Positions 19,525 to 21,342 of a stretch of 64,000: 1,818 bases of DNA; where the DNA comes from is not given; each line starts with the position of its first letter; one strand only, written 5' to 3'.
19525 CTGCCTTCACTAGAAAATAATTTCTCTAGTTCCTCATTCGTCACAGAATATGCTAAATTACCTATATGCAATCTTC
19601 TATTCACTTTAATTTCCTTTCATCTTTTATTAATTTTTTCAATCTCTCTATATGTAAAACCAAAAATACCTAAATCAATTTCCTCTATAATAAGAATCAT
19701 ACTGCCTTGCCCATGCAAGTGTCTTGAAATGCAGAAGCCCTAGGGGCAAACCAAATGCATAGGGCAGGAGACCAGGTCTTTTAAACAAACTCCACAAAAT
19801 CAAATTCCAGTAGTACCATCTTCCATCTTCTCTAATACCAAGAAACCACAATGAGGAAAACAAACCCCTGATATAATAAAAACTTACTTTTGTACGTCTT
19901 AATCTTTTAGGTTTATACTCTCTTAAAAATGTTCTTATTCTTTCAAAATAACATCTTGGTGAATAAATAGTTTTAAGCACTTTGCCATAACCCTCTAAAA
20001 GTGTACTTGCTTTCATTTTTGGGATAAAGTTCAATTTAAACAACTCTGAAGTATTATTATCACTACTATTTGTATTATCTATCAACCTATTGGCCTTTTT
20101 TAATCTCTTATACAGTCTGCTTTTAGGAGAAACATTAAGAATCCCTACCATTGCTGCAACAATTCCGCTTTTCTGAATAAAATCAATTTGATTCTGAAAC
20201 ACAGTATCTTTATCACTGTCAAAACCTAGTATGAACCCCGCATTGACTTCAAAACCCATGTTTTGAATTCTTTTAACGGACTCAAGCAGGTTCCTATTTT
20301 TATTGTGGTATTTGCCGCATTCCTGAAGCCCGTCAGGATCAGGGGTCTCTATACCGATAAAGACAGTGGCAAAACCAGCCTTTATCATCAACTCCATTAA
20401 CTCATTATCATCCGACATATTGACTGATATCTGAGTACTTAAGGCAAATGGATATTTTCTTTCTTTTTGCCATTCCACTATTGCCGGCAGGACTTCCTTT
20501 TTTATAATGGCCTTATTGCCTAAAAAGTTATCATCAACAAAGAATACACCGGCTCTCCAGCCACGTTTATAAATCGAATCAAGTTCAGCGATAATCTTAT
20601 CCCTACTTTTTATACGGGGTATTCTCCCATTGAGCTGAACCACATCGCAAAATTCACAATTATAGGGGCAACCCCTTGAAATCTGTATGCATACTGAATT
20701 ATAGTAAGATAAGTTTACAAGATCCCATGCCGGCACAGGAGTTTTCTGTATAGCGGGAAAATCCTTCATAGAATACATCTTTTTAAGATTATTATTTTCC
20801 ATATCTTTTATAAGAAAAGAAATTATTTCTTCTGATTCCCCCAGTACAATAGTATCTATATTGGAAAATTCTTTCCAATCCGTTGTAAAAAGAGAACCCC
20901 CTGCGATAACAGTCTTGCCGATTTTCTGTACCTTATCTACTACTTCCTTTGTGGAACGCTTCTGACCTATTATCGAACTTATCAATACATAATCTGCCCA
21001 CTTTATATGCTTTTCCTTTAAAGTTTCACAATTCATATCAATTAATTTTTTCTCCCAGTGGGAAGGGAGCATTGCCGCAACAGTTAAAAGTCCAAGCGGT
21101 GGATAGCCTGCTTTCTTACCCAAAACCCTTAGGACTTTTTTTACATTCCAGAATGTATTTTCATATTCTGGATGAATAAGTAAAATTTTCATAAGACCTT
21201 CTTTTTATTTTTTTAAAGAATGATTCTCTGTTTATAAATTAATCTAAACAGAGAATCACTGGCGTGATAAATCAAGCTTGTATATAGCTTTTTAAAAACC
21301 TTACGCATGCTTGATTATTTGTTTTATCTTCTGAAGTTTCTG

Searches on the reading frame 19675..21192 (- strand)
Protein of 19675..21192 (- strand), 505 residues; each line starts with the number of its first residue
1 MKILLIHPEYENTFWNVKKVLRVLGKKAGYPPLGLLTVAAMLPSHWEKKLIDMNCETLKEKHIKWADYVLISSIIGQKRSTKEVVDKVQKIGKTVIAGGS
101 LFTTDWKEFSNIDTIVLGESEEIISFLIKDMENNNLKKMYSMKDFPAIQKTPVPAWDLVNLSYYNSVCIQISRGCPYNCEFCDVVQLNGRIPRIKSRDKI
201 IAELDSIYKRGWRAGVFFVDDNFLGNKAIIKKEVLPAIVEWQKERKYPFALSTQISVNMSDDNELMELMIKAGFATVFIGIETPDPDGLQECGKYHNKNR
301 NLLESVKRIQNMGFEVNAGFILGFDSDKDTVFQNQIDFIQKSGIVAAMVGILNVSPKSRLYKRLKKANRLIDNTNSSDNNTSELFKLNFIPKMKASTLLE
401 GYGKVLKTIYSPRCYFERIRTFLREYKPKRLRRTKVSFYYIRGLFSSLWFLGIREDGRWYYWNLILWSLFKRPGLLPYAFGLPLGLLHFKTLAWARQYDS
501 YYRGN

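Call 60: search_protein_families(library=pfam, proteins=[window:19675-21192:-], max_evalue=0.00001)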
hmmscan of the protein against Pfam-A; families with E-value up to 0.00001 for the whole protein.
window:19675-21192:- (505 aa): 3 families
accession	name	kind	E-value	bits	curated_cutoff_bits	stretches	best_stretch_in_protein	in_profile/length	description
PF13282.11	DUF4070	-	4.7e-31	108.2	22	1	359-491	2-133/144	Domain of unknown function (DUF4070)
PF04055.27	Radical_SAM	-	3e-18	67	29.5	1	169-329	1-156/166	Radical SAM superfamily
PF02310.24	B12-binding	-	1.3e-11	44.8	32.1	1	30-123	12-116/121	B12 binding domain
